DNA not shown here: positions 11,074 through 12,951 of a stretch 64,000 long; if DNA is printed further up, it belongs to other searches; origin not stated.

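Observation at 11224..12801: StnC/NfnA-like flavoprotein with an apparently clean deletion of the NAD(P)H-binding domain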

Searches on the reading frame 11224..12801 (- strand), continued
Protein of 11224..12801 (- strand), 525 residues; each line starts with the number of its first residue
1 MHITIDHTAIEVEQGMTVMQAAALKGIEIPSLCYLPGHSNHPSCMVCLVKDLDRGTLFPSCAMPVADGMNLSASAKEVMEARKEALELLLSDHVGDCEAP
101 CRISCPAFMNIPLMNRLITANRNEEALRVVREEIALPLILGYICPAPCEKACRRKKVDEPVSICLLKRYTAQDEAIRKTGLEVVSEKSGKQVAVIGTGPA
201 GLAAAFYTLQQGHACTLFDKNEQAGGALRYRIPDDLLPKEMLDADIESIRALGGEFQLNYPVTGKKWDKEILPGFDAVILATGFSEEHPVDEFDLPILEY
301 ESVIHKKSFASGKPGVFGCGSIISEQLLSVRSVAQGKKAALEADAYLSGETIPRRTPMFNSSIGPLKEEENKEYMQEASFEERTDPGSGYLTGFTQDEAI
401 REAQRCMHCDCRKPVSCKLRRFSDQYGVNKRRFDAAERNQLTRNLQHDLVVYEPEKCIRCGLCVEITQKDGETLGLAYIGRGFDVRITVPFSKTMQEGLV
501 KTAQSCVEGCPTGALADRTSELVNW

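Call 46: search_protein_families(library=pfam, proteins=[L065:4469-7096:+, L065:7802-8377:+, L065:8592-9716:+, L065:11612-12061:+, L065:12117-14315:+, L025:7557-9005:-, L025:9002-9832:-, L025:6177-7094:+, L025:11897-15040:-], max_evalue=0.0001)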
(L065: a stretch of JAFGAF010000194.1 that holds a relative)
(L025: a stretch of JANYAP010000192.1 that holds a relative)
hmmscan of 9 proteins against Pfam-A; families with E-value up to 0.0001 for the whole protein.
L065:4469-7096:+ (875 aa): 5 families
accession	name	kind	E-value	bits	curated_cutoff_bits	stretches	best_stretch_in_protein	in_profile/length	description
PF00133.28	tRNA-synt_1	-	1.8e-130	435.9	22.7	1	15-568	1-411/414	tRNA synthetases class I (I, L, M and V)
PF08264.19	Anticodon_1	-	1.7e-30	106.3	25.1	1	613-754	3-146/148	Anticodon-binding domain of tRNA ligase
PF09334.17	tRNA-synt_1g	-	1.4e-19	70.6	20.1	2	41-188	6-135/391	tRNA synthetases class I (M)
PF10458.14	Val_tRNA-synt_C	-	2.3e-12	47.4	25.9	1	809-874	1-66/66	Valyl tRNA synthetase tRNA binding arm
PF13603.12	tRNA-synt_1_2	-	3.1e-11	43.5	25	1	241-297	86-142/185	Leucyl-tRNA synthetase, editing domain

L065:7802-8377:+ (191 aa): 2 families
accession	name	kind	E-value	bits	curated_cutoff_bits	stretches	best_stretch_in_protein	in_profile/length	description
PF02777.23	Sod_Fe_C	-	1.2e-42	144.5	20.9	1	89-190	1-102/102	Iron/manganese superoxide dismutases, C-terminal domain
PF00081.27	Sod_Fe_N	-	7.9e-31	106.8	27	1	3-81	2-81/82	Iron/manganese superoxide dismutases, alpha-hairpin domain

L065:8592-9716:+ (374 aa): 2 families
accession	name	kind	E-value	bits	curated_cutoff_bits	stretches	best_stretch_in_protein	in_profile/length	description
PF13784.11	Fic_N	-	7.9e-28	96.8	26.7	1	35-116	1-82/82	Fic/DOC family N-terminal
PF02661.23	Fic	-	5.4e-17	62.9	24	1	122-227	1-93/93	Fic/DOC family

L065:11612-12061:+ (149 aa): 0 families

L065:12117-14315:+ (732 aa): 4 families
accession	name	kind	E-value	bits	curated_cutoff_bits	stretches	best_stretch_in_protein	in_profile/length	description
PF00593.30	TonB_dep_Rec_b-barrel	-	9.5e-24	85.5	27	1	340-687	79-436/436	TonB dependent receptor-like, beta-barrel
PF13715.12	CarbopepD_reg_2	-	2.9e-14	53.3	32.2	1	24-107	2-88/88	CarboxypepD_reg-like domain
PF13620.12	CarboxypepD_reg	-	1.1e-08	35.8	32.3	1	22-84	1-65/82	Carboxypeptidase regulatory-like domain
PF07715.20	Plug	-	1.5e-06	29.1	23.9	1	122-222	7-106/107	TonB-dependent Receptor Plug Domain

L025:7557-9005:- (482 aa): 2 families
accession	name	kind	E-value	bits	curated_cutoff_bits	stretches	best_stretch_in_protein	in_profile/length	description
PF02518.31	HATPase_c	-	1.9e-24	86.7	26.4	1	360-466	2-107/111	Histidine kinase-, DNA gyrase B-, and HSP90-like ATPase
PF00512.31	HisKA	-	1.4e-17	63.9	26.9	1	243-308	2-66/66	His Kinase A (phospho-acceptor) domain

L025:9002-9832:- (276 aa): 4 families
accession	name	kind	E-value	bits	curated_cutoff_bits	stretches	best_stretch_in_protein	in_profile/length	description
PF00561.26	Abhydrolase_1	-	2.2e-25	90.2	25.8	1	28-262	2-245/245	alpha/beta hydrolase fold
PF12697.13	Abhydrolase_6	-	1.3e-13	52.5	26.3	1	29-265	1-214/217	Alpha/beta hydrolase family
PF03096.20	Ndr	-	1.8e-06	27.3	23.3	1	75-273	81-276/283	Ndr family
PF12146.15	Hydrolase_4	-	1e-05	25.4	27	1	28-255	6-232/239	Serine aminopeptidase, S33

L025:6177-7094:+ (305 aa): 1 family
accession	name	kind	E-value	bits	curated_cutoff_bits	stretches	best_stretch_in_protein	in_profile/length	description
PF12784.13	PDDEXK_2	-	8.7e-22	78.4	27.4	1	8-235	3-224/229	PD-(D/E)XK nuclease family transposase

L025:11897-15040:- (1047 aa): 3 families
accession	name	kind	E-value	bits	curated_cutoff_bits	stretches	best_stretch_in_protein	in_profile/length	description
PF07676.18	PD40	-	2.7e-20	72.2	20.9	0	497-526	8-38/38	WD40-like Beta Propeller Repeat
PF00930.27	DPPIV_N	-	9.8e-07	28.2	22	0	504-539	241-277/354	Dipeptidyl peptidase IV (DPP IV) N-terminal region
PF25174.1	Beta-prop_THOC3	-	2e-05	24.2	305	0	350-462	48-149/272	THOC3 beta-propeller domain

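Call 47: search_protein_representatives(protein=window:11224-12801:-)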
Query: 525 residues. Proteins with E-value up to 0.001 (for the whole library): 17891; up to 1e-10: 8098; up to 1e-30: 1419. The best 150 are listed.
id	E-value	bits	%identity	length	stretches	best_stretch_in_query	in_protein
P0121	1.7e-164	564.7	50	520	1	3-516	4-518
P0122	4.1e-150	517.2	51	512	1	3-519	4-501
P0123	2.8e-144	498.0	46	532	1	3-516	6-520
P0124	4.7e-141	487.3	46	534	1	3-520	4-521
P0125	7.6e-141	486.6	46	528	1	3-521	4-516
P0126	5.8e-140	483.7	45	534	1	2-517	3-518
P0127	7.8e-136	470.1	48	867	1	1-517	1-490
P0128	2.1e-135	468.7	44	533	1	3-523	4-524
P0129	1.1e-134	466.4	38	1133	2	3-518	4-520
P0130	1.5e-134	465.9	43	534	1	3-517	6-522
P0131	3.9e-132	457.9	44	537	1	3-516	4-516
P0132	2.2e-131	455.5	44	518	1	1-516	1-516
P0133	2.7e-131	455.1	50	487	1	1-516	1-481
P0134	1.1e-130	453.1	45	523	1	3-516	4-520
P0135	3.7e-128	444.8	44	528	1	3-518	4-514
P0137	9.7e-126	436.8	41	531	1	3-519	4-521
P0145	9.7e-121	420.3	42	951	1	3-521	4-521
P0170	3.7e-112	392.0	42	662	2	3-288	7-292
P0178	6.2e-111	388.0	37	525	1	3-516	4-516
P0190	7.6e-109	381.1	43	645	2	1-298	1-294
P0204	1.1e-106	373.9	42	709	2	3-267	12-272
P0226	1.3e-103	363.8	37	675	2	3-291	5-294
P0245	1.9e-101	356.6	41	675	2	2-289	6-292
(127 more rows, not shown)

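Call 48: search_protein_families(library=pfam, proteins=[P0127, P0129, P0145, P0170, P0190, P0226, P0204], max_evalue=0.0001)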
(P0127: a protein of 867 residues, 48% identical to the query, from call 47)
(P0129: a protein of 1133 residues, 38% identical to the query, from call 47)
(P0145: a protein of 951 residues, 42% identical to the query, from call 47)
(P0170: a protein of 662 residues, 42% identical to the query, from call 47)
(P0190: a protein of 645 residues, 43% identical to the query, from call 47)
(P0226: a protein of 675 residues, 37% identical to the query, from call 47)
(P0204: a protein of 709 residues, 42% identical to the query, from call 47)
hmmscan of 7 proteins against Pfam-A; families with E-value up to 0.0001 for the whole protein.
P0127 (867 aa): 17 families
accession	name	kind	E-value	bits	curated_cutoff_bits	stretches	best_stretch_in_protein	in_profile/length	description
PF13570.13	Beta-prop_ACSF4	-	2.7e-65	221.4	133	2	642-863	12-240/329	Beta-alanine-activating enzyme, beta-propeller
PF13360.13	PQQ_2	-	2.1e-39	136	27.6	2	546-755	15-233/233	Outer membrane protein assembly factor BamB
PF01011.28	PQQ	-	1.1e-13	51.2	26.7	1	594-682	48-147/595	Glucose/ethanol/alcohol dehydrogenase, beta-propeller domain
PF13510.11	Fer2_4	-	2e-11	44.2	22.8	1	2-75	5-81/82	2Fe-2S iron-sulfur cluster binding domain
PF14691.11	Fer4_20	-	3e-11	43.6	25.8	1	97-172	27-106/113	Dihydroprymidine dehydrogenase domain II, 4Fe-4S cluster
PF13450.12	NAD_binding_8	-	1.5e-10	41.6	21.9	1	192-229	1-38/68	NAD(P)-binding Rossmann-like domain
PF25292.1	Beta-prop_CGLA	-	6.1e-10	39.5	26.8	1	606-720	2-117/316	Lambda-carrageenase beta-propeller domain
PF01266.30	DAO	-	1.6e-08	34.9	27.9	1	190-224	2-37/353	FAD dependent oxidoreductase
PF24796.1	WDR55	-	9.1e-08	31.9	200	1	604-827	20-251/296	WDR55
PF25293.1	Beta-prop_EMC1_N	-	1.3e-07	32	34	0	770-848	32-114/219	EMC1 N-terminal beta-propeller domain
PF25174.1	Beta-prop_THOC3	-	4e-07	29.8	305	0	768-834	58-125/272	THOC3 beta-propeller domain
PF24805.1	EIF3I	-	1.1e-06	28.5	200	0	602-713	157-263/324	EIF3I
PF23414.1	Beta-prop_EML_2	-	1.6e-06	28.1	90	0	770-862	11-106/266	Echinoderm microtubule-associated protein second beta-propeller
PF07992.20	Pyr_redox_2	-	2.9e-06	27.4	26.1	1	189-281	2-110/291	Pyridine nucleotide-disulphide oxidoreductase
PF24807.1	WD40_CDC20-Fz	-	4e-06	26.8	200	0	607-712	23-126/292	CDC20/Fizzy WD40 domain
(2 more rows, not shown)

P0129 (1133 aa): 12 families
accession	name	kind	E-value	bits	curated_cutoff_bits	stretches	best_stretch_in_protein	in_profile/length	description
PF07992.20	Pyr_redox_2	-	4e-36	125.4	26.1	2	677-968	2-288/291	Pyridine nucleotide-disulphide oxidoreductase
PF14691.11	Fer4_20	-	4.4e-28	97.8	25.8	2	101-176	30-108/113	Dihydroprymidine dehydrogenase domain II, 4Fe-4S cluster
PF13450.12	NAD_binding_8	-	9.9e-15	55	21.9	1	197-233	1-37/68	NAD(P)-binding Rossmann-like domain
PF13510.11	Fer2_4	-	6.5e-14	52.2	22.8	1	3-77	5-81/82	2Fe-2S iron-sulfur cluster binding domain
PF00070.33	Pyr_redox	-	8.3e-13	49.1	22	0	806-879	3-79/82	Pyridine nucleotide-disulphide oxidoreductase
PF01266.30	DAO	-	8.1e-12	45.8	27.9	1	194-230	1-38/353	FAD dependent oxidoreductase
PF00037.32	Fer4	-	5.2e-10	39.1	21.1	1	1105-1126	3-24/24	4Fe-4S binding domain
PF01593.30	Amino_oxidase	-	1e-08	35.3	19.8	0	683-709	2-28/443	Flavin containing amine oxidoreductase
PF13738.12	Pyr_redox_3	-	2e-06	27.7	30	0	197-230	2-35/305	Pyridine nucleotide-disulphide oxidoreductase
PF01494.25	FAD_binding_3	-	3.2e-06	27.1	22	0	195-224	4-33/349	FAD binding domain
PF13183.11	Fer4_8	-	6.3e-05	23.9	27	1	1055-1122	2-66/68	4Fe-4S dicluster domain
PF12797.12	Fer4_2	-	8.3e-05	22.7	24.5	1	1103-1121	3-21/22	4Fe-4S binding domain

P0145 (951 aa): 10 families
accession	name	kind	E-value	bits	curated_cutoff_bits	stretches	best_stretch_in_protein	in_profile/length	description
PF14691.11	Fer4_20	-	3.6e-22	78.7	25.8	1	100-178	30-111/113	Dihydroprymidine dehydrogenase domain II, 4Fe-4S cluster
PF13510.11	Fer2_4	-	2.2e-16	60.1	22.8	1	3-76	5-81/82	2Fe-2S iron-sulfur cluster binding domain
PF07992.20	Pyr_redox_2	-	6.6e-09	36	26.1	1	189-336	141-290/291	Pyridine nucleotide-disulphide oxidoreductase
PF13450.12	NAD_binding_8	-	3.2e-08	34.2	21.9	1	195-230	1-36/68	NAD(P)-binding Rossmann-like domain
PF01208.23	URO-D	-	2.6e-07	30.4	23.9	1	757-944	161-342/346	Uroporphyrinogen decarboxylase (URO-D)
PF01266.30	DAO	-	1.2e-06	28.7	27.9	1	192-226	1-35/353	FAD dependent oxidoreductase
PF01494.25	FAD_binding_3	-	8.8e-06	25.6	22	1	192-224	3-35/349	FAD binding domain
PF00111.32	Fer2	-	6e-05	23.3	21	1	6-53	3-48/77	2Fe-2S iron-sulfur cluster binding domain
PF12831.13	FAD_oxidored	-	7.7e-05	22.6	27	0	193-237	2-46/416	FAD dependent oxidoreductase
PF00890.30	FAD_binding_2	-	9.1e-05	22.2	20.4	1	193-232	2-41/414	FAD binding domain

P0170 (662 aa): 7 families
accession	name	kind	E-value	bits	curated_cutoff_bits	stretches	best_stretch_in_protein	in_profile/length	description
PF07992.20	Pyr_redox_2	-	3.9e-20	72.9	26.1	1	195-467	2-291/291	Pyridine nucleotide-disulphide oxidoreductase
PF13510.11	Fer2_4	-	6.3e-19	68.3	22.8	1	3-79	2-81/82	2Fe-2S iron-sulfur cluster binding domain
PF14691.11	Fer4_20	-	2.9e-18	66.2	25.8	1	101-181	27-111/113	Dihydroprymidine dehydrogenase domain II, 4Fe-4S cluster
PF13450.12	NAD_binding_8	-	4.4e-09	36.9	21.9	1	198-233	1-36/68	NAD(P)-binding Rossmann-like domain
PF01266.30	DAO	-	1.5e-08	35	27.9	1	195-230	1-37/353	FAD dependent oxidoreductase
PF00111.32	Fer2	-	6.1e-07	29.7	21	1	11-68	7-75/77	2Fe-2S iron-sulfur cluster binding domain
PF22117.2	Fer4_Nqo3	-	9.9e-05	22.9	27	1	593-655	7-66/67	NADH-quinone oxidoreductase subunit 3, ferredoxin-like domain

P0190 (645 aa): 10 families
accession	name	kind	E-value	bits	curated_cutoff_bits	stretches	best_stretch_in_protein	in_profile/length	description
PF14691.11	Fer4_20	-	6.5e-21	74.7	25.8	1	97-173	27-107/113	Dihydroprymidine dehydrogenase domain II, 4Fe-4S cluster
PF07992.20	Pyr_redox_2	-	3.8e-18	66.4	26.1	1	188-450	2-286/291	Pyridine nucleotide-disulphide oxidoreductase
PF13510.11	Fer2_4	-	1.6e-14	54.2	22.8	1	2-75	5-81/82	2Fe-2S iron-sulfur cluster binding domain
PF13450.12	NAD_binding_8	-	6.9e-09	36.3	21.9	1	191-241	1-48/68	NAD(P)-binding Rossmann-like domain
PF01266.30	DAO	-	6.8e-07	29.6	27.9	1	188-302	1-130/353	FAD dependent oxidoreductase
PF00111.32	Fer2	-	7.8e-07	29.4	21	1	5-53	5-49/77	2Fe-2S iron-sulfur cluster binding domain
PF22117.2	Fer4_Nqo3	-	3.9e-06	27.4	27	1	580-641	8-66/67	NADH-quinone oxidoreductase subunit 3, ferredoxin-like domain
PF00070.33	Pyr_redox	-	5.1e-06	27.4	22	0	313-376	3-72/82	Pyridine nucleotide-disulphide oxidoreductase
PF13241.12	NAD_binding_7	-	1e-05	26.5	22.1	0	185-301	6-92/104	Putative NAD(P)-binding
PF00890.30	FAD_binding_2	-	4.5e-05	23.3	20.4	0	189-224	2-37/414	FAD binding domain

P0226 (675 aa): 11 families
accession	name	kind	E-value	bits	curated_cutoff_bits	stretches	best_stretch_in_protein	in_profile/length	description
PF07992.20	Pyr_redox_2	-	4.2e-26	92.5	26.1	1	194-469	2-291/291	Pyridine nucleotide-disulphide oxidoreductase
PF13510.11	Fer2_4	-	8.1e-22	77.5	22.8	1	2-77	3-81/82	2Fe-2S iron-sulfur cluster binding domain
PF14691.11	Fer4_20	-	8.3e-21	74.4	25.8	1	99-176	27-108/113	Dihydroprymidine dehydrogenase domain II, 4Fe-4S cluster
PF00070.33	Pyr_redox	-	1e-09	39.2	22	1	322-390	1-72/82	Pyridine nucleotide-disulphide oxidoreductase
PF13450.12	NAD_binding_8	-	4.6e-09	36.9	21.9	1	197-235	1-40/68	NAD(P)-binding Rossmann-like domain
PF13738.12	Pyr_redox_3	-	5.8e-07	29.5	30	0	318-450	162-302/305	Pyridine nucleotide-disulphide oxidoreductase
PF01266.30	DAO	-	1.9e-06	28.1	27.9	1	194-230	1-38/353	FAD dependent oxidoreductase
PF13241.12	NAD_binding_7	-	3e-06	28.2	22.1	0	321-366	8-41/104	Putative NAD(P)-binding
PF01262.27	AlaDh_PNT_C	-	3.4e-06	27.1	23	0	314-363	21-69/214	Alanine dehydrogenase/PNT, C-terminal domain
PF12831.13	FAD_oxidored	-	1.4e-05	25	27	0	195-235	2-42/416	FAD dependent oxidoreductase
PF01593.30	Amino_oxidase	-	2.5e-05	24.2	19.8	0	203-229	2-28/443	Flavin containing amine oxidoreductase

P0204 (709 aa): 13 families
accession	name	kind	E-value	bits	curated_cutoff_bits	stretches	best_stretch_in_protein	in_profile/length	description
PF07992.20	Pyr_redox_2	-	2.8e-27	96.3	26.1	1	201-491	2-291/291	Pyridine nucleotide-disulphide oxidoreductase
PF14691.11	Fer4_20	-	9.1e-19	67.8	25.8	1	106-185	27-110/113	Dihydroprymidine dehydrogenase domain II, 4Fe-4S cluster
PF13510.11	Fer2_4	-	7.7e-18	64.8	22.8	1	9-84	3-81/82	2Fe-2S iron-sulfur cluster binding domain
PF13738.12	Pyr_redox_3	-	2.6e-11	43.8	30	1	326-362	163-199/305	Pyridine nucleotide-disulphide oxidoreductase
PF13450.12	NAD_binding_8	-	4.9e-10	40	21.9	1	204-238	1-35/68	NAD(P)-binding Rossmann-like domain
PF12831.13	FAD_oxidored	-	4.1e-07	30.1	27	0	202-241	2-41/416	FAD dependent oxidoreductase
PF01266.30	DAO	-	1.1e-06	28.9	27.9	0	202-240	2-48/353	FAD dependent oxidoreductase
PF13241.12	NAD_binding_7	-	4e-06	27.8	22.1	0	327-365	7-45/104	Putative NAD(P)-binding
PF03486.20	HI0933_like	-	7.4e-06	26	50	0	202-235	3-36/244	HI0933-like protein Rossmann domain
PF00070.33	Pyr_redox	-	8.1e-06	26.7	22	0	329-361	1-33/82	Pyridine nucleotide-disulphide oxidoreductase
PF01262.27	AlaDh_PNT_C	-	1e-05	25.5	23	0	329-361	30-62/214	Alanine dehydrogenase/PNT, C-terminal domain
PF01134.28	GIDA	-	3.7e-05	23.4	22.1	0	202-228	2-28/391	Glucose inhibited division protein A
PF00890.30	FAD_binding_2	-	8.7e-05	22.3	20.4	0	204-232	4-32/414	FAD binding domain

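Call 53: find_encoding_contigs(protein=P0137, flank=8000, max_places=2)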
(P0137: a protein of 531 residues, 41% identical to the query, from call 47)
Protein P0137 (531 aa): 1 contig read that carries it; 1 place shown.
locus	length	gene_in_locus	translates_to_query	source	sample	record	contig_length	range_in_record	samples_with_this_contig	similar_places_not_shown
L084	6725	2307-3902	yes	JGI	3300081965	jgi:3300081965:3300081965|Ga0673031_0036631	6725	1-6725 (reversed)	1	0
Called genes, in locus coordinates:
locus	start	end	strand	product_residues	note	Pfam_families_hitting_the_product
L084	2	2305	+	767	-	PF01257:2Fe-2S_thioredx, PF00037:Fer4 (faint), PF01512:Complex1_51K, PF10531:SLBB (faint), PF10589:NADH_4Fe-4S, PF12838:Fer4_7 (weak), PF14697:Fer4_21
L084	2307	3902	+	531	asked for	PF00111:Fer2, PF13510:Fer2_4, PF14691:Fer4_20, PF07992:Pyr_redox_2 (weak), PF13450:NAD_binding_8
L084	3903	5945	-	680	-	PF04151:PPC (faint)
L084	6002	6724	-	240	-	?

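Call 54: find_encoding_contigs(protein=P0129, flank=8000, max_places=2)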
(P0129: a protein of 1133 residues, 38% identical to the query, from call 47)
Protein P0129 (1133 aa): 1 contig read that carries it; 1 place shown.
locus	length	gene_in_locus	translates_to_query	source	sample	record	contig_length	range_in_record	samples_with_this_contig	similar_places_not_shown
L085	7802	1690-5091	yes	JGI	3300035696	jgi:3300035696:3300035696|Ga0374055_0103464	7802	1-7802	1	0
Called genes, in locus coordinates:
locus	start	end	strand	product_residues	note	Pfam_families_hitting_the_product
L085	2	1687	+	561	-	?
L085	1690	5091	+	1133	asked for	PF13510:Fer2_4, PF14691:Fer4_20, PF07992:Pyr_redox_2, PF01266:DAO, PF13450:NAD_binding_8 (weak), PF14691:Fer4_20, PF07992:Pyr_redox_2, PF00037:Fer4 (weak), +4 more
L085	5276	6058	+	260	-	PF13483:Lactamase_B_3, PF12706:Lactamase_B_2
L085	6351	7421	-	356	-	PF00437:T2SSE, PF13401:AAA_22 (weak)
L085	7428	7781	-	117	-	PF00515:TPR_1 (faint), PF07719:TPR_2 (faint), PF13371:TPR_9 (weak)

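Call 55: find_encoding_contigs(protein=P0126, flank=10000, max_places=2)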
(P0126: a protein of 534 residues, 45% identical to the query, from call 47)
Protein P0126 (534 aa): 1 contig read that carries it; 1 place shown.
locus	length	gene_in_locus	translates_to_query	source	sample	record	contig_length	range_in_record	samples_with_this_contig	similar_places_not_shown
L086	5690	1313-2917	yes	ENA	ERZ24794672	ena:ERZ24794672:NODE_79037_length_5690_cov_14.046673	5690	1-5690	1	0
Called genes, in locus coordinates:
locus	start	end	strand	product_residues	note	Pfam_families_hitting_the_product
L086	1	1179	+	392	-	?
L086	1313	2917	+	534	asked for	PF13510:Fer2_4, PF14691:Fer4_20, PF07992:Pyr_redox_2, PF01266:DAO (weak), PF01593:Amino_oxidase (weak), PF13450:NAD_binding_8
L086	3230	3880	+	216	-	-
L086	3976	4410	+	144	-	-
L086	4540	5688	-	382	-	?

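Call 56: find_encoding_contigs(protein=P0178, flank=10000, max_places=2)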
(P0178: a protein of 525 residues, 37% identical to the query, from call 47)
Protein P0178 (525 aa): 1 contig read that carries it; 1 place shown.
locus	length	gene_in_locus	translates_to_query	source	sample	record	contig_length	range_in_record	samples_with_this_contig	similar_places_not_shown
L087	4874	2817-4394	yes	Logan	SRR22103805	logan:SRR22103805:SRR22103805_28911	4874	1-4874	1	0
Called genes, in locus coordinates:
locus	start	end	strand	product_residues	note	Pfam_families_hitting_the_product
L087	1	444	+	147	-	?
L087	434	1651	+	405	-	PF01257:2Fe-2S_thioredx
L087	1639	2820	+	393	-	PF01512:Complex1_51K, PF10589:NADH_4Fe-4S, PF14697:Fer4_21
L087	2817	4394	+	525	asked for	PF13510:Fer2_4, PF14691:Fer4_20, PF07992:Pyr_redox_2 (weak), PF01266:DAO (weak), PF13450:NAD_binding_8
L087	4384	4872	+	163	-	?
